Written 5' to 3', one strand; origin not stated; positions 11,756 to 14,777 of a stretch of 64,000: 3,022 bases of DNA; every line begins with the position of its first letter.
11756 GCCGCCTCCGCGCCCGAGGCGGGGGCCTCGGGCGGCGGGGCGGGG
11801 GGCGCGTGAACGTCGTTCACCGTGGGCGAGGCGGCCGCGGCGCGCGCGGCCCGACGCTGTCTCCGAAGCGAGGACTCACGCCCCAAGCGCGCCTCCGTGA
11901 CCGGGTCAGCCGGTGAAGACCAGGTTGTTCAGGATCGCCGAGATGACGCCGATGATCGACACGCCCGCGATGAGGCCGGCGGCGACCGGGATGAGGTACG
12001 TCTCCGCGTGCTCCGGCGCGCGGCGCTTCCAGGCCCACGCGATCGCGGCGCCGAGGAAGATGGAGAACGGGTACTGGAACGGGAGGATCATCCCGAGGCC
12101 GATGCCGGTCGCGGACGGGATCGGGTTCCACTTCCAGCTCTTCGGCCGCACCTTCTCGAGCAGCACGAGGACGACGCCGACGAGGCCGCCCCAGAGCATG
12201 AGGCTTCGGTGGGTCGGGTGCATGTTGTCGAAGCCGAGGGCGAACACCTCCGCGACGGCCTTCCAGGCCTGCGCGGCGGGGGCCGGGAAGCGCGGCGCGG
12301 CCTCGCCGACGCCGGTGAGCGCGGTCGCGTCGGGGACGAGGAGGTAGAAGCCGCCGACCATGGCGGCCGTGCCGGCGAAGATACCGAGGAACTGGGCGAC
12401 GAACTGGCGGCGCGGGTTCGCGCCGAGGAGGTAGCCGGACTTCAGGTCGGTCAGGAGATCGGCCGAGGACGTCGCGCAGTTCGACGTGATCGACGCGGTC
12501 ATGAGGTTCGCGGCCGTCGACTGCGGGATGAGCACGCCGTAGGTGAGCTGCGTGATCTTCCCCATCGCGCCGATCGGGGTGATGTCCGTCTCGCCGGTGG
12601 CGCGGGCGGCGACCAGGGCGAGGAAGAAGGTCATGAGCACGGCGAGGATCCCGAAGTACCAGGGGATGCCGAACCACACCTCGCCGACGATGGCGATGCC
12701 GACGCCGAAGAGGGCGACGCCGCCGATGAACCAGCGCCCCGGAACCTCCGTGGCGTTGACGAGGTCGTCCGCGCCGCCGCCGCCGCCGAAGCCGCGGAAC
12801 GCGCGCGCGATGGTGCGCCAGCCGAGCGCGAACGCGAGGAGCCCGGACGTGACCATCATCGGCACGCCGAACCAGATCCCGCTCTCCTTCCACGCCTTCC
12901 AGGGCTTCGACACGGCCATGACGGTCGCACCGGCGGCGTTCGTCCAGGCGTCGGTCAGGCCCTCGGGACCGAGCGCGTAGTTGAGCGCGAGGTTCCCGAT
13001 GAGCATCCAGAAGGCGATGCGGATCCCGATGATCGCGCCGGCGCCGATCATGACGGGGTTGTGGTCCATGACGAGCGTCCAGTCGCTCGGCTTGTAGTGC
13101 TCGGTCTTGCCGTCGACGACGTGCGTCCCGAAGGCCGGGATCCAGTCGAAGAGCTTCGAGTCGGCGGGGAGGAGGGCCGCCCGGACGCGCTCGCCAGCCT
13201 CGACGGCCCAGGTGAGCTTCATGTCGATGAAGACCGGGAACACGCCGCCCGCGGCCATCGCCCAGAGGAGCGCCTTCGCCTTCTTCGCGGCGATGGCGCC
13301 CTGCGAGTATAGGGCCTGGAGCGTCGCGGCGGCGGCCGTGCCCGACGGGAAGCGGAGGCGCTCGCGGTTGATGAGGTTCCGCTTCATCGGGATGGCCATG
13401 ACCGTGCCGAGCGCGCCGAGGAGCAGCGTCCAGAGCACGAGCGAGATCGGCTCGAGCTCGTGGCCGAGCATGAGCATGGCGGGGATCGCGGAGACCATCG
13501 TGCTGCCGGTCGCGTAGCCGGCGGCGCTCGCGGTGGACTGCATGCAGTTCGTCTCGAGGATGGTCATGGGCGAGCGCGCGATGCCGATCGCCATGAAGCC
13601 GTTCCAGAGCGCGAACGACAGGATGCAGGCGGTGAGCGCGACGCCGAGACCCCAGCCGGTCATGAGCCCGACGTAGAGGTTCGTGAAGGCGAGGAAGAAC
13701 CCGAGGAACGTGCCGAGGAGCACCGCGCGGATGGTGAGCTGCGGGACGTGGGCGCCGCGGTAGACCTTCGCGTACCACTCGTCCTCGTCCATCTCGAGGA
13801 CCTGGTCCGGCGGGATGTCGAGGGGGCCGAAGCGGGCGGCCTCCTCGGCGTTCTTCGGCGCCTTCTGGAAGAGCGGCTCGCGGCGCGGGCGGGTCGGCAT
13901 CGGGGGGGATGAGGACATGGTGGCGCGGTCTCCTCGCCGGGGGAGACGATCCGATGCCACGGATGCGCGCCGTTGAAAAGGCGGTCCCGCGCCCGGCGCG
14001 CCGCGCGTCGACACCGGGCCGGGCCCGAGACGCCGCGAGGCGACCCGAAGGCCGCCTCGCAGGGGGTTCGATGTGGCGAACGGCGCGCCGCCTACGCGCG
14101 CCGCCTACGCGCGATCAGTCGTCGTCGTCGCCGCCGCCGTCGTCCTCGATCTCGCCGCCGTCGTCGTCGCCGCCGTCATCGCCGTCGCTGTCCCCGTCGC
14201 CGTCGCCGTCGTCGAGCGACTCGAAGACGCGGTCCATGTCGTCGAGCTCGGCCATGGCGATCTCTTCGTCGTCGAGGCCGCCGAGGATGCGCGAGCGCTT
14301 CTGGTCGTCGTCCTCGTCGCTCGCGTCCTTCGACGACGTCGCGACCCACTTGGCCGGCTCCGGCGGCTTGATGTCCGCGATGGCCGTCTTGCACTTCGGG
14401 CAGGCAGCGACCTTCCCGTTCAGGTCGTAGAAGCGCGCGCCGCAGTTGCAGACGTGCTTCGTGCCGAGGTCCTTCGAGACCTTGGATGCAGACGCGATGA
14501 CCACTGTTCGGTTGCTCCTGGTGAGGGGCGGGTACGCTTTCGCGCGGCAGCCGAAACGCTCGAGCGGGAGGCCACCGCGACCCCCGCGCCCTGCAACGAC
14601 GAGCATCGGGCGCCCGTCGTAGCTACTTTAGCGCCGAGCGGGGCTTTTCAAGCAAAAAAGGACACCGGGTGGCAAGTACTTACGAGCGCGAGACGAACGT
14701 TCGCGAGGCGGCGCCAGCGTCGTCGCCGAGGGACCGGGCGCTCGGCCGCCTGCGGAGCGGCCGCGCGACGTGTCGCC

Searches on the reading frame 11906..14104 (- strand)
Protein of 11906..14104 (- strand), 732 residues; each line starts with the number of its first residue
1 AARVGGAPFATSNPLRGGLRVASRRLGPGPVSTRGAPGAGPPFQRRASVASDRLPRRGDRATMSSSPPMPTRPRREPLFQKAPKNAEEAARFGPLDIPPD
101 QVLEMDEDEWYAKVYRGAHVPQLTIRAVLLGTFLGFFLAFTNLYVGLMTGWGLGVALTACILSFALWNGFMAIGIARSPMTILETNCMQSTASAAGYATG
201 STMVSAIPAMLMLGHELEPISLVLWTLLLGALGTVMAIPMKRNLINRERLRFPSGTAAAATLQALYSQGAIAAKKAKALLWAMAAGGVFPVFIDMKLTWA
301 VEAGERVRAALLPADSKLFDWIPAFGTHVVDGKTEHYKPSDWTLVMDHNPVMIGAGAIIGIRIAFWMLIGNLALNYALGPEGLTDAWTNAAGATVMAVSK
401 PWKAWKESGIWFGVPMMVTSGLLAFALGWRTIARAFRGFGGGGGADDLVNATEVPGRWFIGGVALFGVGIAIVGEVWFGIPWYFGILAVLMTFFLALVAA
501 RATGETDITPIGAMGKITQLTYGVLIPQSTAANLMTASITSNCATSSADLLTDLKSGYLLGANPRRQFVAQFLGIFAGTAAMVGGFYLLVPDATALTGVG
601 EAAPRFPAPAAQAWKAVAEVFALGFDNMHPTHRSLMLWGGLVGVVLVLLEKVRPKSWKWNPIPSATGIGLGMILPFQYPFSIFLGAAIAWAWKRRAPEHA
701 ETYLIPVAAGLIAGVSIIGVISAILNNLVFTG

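Call 69: search_protein_families(library=pfam, proteins=[window:11906-14104:-], max_evalue=0.001)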
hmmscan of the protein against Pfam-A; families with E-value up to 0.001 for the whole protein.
window:11906-14104:- (732 aa): 1 family
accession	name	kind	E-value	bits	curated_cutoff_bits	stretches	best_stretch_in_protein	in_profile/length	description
PF03169.20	OPT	-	2.8e-90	304.2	25.8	1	122-725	1-622/623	OPT oligopeptide transporter protein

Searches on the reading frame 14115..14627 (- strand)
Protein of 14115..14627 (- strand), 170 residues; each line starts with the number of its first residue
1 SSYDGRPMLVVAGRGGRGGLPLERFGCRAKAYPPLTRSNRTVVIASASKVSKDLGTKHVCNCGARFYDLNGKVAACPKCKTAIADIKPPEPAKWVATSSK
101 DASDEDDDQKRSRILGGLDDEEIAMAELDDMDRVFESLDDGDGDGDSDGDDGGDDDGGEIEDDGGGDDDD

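Call 69: search_protein_families(library=pfam, proteins=[window:14115-14627:-], max_evalue=0.001)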
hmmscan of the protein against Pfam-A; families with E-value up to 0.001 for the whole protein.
window:14115-14627:- (170 aa): 1 family
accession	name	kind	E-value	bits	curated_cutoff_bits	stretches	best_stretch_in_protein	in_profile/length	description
PF09538.15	FYDLN_acid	-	8.3e-08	33.3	23.9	1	52-162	4-103/105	Protein of unknown function (FYDLN_acid)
